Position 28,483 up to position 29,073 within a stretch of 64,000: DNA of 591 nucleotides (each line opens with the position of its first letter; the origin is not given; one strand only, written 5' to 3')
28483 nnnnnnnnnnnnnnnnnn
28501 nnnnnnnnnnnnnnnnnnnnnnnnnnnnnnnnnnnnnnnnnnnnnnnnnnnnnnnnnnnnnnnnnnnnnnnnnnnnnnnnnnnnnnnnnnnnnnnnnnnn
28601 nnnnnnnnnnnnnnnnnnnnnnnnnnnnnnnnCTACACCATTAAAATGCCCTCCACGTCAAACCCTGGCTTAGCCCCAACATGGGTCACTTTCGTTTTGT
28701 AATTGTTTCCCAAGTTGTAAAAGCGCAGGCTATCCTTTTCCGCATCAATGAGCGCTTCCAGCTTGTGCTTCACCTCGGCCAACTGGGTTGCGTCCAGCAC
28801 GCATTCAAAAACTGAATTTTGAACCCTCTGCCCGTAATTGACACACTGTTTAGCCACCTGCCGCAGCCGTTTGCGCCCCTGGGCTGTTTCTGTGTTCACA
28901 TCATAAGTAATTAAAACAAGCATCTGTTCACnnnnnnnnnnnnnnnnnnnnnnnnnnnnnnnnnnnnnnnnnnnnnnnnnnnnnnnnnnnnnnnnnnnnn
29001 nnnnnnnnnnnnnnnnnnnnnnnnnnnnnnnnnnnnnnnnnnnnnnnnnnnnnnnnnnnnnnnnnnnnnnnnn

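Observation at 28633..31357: Adaptation-only cas operon (cas4-cas1-cas2) attached to a 195-spacer array, with no interference genes on either flank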

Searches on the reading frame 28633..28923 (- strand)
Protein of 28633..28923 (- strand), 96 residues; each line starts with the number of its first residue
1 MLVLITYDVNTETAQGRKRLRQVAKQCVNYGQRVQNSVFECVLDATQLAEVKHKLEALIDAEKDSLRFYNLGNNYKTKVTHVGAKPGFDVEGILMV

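Call 11: search_protein_families(library=pfam, proteins=[window:28633-28923:-])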
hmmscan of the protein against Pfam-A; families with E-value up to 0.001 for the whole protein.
window:28633-28923:- (96 aa): 1 family
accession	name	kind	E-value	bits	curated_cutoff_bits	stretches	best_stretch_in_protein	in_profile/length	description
PF09827.14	CRISPR_Cas2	-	3.5e-27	94.8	23.8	1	1-78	1-73/74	CRISPR associated protein Cas2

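Call 69: search_protein_families(library=ncbifam, proteins=[window:28633-28923:-], max_evalue=0.00001)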
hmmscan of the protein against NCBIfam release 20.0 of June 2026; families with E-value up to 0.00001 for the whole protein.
window:28633-28923:- (96 aa): 1 family
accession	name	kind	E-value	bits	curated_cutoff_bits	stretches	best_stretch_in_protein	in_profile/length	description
TIGR01573.1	cas2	equivalog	8.5e-22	77.2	24.5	1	1-92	1-92/96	CRISPR-associated endonuclease Cas2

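Call 70: search_protein_families(library=padloc, proteins=[window:28633-28923:-], max_evalue=0.00001)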
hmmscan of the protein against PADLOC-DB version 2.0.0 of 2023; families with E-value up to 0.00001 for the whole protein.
window:28633-28923:- (96 aa): 18 families
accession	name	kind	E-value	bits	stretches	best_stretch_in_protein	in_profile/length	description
PDLC01751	Cas2c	-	3e-44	147.5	1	1-96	1-95/95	-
PDLC01338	Cas2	-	1.7e-28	96.9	1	3-85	1-75/76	"CAS-I,CAS-II,CAS-III,CAS-IV,CAS-V,CAS-VI; acquisition_2"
PDLC00936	Cas2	-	5.3e-26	88.9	1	3-85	1-82/83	Cas2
PDLC01649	Cas2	-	4.2e-25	85.9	1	1-75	1-69/70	"CAS-I,CAS-II,CAS-III,CAS-IV,CAS-V,CAS-VI; acquisition_2"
PDLC01443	Cas2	-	7.4e-25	85.3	1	1-88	1-81/86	"CAS-I,CAS-II,CAS-III,CAS-IV,CAS-V,CAS-VI; acquisition_2"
PDLC00935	Cas2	-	2.2e-22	77.2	1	1-92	1-92/96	CRISPR-associated endonuclease Cas2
PDLC01251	Cas2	-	1.1e-21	74.9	1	1-86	1-80/84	"CAS-I,CAS-II,CAS-III,CAS-IV,CAS-V,CAS-VI; acquisition_2"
PDLC02027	Cas2d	-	1.3e-20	71.7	1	1-89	1-84/89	-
PDLC01756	Cas2g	-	9.6e-18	62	1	3-87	6-87/96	-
PDLC01749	Cas2b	-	2.1e-15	55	1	1-86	1-80/87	-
PDLC01748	Cas2_IIIa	-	6.8e-15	53.4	1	1-84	1-76/88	-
PDLC02076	Cas2b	-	7.9e-15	53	1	1-80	1-74/87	-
PDLC02074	Cas2_IIIb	-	3.5e-14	50.7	1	3-80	3-74/86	-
PDLC02078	Cas2b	-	1.9e-12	45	1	3-81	5-77/94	-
PDLC02077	Cas2b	-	1.7e-11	42.4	1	1-83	1-79/96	-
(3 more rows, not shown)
